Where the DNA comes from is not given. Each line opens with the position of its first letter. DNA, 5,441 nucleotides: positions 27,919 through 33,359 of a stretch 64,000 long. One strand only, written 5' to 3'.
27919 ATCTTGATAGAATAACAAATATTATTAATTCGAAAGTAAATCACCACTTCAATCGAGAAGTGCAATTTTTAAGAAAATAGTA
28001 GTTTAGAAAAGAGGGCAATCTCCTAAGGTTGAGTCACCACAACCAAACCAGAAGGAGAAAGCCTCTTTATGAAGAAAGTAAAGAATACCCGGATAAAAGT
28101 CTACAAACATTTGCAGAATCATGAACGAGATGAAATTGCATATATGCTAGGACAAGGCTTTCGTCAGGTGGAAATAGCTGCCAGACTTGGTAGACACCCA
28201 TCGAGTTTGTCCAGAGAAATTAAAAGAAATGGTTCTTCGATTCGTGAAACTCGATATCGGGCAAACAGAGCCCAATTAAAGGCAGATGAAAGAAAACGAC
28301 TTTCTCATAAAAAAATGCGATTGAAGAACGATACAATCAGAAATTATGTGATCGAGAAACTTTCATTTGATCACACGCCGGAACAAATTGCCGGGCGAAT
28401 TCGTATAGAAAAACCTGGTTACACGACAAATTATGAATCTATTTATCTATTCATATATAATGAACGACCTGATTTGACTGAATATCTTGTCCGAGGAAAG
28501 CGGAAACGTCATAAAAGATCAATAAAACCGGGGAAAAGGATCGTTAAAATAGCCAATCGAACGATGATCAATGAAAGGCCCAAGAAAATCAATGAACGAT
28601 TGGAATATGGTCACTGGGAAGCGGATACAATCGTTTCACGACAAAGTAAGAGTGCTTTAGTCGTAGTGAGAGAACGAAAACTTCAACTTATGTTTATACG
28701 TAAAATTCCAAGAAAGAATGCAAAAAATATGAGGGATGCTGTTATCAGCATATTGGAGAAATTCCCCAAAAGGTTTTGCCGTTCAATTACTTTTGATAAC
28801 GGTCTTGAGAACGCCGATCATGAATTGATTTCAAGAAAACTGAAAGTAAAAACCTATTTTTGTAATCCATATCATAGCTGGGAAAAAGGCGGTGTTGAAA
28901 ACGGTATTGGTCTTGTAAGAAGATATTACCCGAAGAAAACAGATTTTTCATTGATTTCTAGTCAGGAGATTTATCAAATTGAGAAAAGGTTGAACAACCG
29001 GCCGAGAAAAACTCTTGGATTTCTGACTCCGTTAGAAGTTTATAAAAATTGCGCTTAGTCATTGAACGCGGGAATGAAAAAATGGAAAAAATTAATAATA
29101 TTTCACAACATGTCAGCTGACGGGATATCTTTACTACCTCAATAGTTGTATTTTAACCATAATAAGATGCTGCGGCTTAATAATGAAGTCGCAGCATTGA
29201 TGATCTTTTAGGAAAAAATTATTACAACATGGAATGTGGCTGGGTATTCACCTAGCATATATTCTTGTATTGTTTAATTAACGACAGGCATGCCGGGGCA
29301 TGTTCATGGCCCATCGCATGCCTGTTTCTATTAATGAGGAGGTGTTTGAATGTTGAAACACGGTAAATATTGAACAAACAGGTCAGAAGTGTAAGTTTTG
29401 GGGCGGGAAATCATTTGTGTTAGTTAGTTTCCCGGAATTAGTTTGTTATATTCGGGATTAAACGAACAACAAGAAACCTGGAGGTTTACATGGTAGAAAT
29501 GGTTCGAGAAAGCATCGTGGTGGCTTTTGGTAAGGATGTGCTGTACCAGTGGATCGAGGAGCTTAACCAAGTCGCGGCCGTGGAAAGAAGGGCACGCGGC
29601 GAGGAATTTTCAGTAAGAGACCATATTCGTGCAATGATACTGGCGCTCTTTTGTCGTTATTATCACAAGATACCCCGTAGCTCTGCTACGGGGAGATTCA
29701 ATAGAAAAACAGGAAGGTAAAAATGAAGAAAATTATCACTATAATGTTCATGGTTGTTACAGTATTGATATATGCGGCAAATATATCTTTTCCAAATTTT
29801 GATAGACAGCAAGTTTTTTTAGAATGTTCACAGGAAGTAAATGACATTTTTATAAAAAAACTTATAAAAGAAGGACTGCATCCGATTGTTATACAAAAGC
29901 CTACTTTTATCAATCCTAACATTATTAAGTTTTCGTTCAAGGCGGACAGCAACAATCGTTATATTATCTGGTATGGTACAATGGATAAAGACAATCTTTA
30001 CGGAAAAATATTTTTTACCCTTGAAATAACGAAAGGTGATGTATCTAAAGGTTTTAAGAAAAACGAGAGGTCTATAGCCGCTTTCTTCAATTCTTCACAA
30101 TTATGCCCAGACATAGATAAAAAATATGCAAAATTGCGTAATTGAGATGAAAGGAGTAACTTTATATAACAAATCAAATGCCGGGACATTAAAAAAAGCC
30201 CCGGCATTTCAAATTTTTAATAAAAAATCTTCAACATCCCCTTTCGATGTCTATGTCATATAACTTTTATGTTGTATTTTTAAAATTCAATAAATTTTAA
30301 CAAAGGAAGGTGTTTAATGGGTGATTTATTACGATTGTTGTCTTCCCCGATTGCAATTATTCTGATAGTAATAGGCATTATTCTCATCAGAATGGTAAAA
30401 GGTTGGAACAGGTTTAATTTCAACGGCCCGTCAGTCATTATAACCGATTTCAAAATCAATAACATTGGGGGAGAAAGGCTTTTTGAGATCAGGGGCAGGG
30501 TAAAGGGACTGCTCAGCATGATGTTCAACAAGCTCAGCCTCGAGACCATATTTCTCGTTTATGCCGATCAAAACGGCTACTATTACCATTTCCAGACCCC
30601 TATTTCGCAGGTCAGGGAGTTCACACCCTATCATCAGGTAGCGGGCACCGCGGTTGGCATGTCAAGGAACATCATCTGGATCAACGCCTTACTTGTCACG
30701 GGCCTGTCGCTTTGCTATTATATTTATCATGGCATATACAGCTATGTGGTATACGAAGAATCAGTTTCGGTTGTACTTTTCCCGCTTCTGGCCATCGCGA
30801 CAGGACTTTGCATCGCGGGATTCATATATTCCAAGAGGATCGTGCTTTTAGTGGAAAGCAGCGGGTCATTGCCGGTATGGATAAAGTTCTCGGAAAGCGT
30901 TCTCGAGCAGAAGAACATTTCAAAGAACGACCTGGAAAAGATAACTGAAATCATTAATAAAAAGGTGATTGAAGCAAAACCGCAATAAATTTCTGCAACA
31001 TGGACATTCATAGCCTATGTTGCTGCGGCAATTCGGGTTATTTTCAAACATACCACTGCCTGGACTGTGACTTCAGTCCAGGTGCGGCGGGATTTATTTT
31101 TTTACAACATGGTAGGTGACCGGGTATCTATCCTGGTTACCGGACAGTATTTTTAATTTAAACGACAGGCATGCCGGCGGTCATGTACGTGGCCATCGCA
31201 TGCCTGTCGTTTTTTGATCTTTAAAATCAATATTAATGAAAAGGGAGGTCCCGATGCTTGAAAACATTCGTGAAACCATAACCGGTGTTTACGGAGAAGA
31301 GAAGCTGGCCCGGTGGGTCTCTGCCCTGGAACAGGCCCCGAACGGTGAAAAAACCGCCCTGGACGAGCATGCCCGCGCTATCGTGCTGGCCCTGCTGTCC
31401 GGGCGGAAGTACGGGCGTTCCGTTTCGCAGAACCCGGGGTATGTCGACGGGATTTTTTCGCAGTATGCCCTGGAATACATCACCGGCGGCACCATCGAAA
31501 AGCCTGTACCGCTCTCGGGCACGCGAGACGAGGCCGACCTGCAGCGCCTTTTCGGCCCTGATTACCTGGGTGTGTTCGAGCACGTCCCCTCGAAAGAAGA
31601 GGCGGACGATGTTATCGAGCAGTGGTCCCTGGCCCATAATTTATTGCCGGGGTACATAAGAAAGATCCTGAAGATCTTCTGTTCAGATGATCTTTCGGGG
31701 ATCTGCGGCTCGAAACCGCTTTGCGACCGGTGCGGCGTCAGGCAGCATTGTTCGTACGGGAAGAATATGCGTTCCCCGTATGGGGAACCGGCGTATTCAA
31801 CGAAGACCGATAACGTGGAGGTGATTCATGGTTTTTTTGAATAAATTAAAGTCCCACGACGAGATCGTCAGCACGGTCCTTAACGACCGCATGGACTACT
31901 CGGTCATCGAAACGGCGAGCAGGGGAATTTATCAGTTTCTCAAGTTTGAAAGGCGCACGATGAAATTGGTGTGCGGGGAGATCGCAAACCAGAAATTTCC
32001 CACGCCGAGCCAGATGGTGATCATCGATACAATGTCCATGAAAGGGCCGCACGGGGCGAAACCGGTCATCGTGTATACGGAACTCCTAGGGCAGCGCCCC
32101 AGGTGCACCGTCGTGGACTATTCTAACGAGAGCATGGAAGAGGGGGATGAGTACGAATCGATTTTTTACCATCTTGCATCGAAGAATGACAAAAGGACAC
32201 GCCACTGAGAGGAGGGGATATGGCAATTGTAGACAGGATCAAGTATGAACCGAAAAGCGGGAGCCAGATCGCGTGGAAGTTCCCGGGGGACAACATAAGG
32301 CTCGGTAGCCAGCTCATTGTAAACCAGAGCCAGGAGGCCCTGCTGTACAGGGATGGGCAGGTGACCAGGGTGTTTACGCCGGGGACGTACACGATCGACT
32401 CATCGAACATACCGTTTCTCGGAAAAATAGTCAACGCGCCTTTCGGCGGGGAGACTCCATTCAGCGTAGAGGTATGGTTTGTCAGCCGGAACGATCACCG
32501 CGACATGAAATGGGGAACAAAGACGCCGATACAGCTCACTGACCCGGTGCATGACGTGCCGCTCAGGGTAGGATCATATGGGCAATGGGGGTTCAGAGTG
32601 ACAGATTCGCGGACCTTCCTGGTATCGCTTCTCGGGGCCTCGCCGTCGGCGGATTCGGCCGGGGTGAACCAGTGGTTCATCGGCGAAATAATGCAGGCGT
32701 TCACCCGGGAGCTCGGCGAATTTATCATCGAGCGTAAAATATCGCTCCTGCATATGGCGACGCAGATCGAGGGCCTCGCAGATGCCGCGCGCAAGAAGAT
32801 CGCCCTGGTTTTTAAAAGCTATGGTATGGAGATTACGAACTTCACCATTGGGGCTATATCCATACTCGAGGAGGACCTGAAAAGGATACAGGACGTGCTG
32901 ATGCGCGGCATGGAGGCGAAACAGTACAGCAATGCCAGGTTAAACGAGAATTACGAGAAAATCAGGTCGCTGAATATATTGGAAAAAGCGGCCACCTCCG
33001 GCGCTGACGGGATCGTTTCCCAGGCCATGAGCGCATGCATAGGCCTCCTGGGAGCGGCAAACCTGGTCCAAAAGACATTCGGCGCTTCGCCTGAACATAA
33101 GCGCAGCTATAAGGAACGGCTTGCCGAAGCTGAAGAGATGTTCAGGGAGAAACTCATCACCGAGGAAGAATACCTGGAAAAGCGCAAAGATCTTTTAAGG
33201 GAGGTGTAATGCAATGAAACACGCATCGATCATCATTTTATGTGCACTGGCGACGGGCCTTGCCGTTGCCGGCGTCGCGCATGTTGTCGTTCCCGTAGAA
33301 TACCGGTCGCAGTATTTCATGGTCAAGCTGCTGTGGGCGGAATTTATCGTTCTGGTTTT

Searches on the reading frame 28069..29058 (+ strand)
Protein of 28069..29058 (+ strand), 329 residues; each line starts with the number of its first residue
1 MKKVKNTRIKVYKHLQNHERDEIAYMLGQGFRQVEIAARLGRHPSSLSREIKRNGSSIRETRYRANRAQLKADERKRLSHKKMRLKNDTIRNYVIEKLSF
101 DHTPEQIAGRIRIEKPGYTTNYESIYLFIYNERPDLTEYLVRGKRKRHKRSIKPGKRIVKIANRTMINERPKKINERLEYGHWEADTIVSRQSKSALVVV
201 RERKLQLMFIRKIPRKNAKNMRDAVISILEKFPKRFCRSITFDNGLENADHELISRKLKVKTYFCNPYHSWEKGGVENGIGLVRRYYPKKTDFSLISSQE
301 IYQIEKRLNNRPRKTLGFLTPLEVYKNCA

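Call 23: search_protein_families(library=pfam, proteins=[window:28069-29058:+], max_evalue=0.001)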
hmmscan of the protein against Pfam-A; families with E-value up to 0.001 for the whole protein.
window:28069-29058:+ (329 aa): 3 families
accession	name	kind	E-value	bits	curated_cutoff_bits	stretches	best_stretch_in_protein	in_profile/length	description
PF13936.12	HTH_38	-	1.4e-10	41.1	27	1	12-54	2-44/44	Helix-turn-helix domain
PF00665.32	rve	-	8.4e-05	23.2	32.6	1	180-270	5-102/102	Integrase core domain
PF13384.12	HTH_23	-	0.00057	20.1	24.6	0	22-53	9-40/50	Homeodomain-like domain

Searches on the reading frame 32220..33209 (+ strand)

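Call 3: search_protein_families(library=pfam, proteins=[window:32220-33209:+], max_evalue=0.01)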
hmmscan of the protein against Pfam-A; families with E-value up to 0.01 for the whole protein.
window:32220-33209:+ (329 aa): 2 families
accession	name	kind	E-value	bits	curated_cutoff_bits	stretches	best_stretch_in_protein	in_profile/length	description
PF13421.11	Band_7_1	-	2.1e-41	142.3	24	1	19-223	2-203/211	SPFH domain-Band 7 family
PF01145.31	Band_7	-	0.00011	22.7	23.6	1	33-233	2-165/176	SPFH domain / Band 7 family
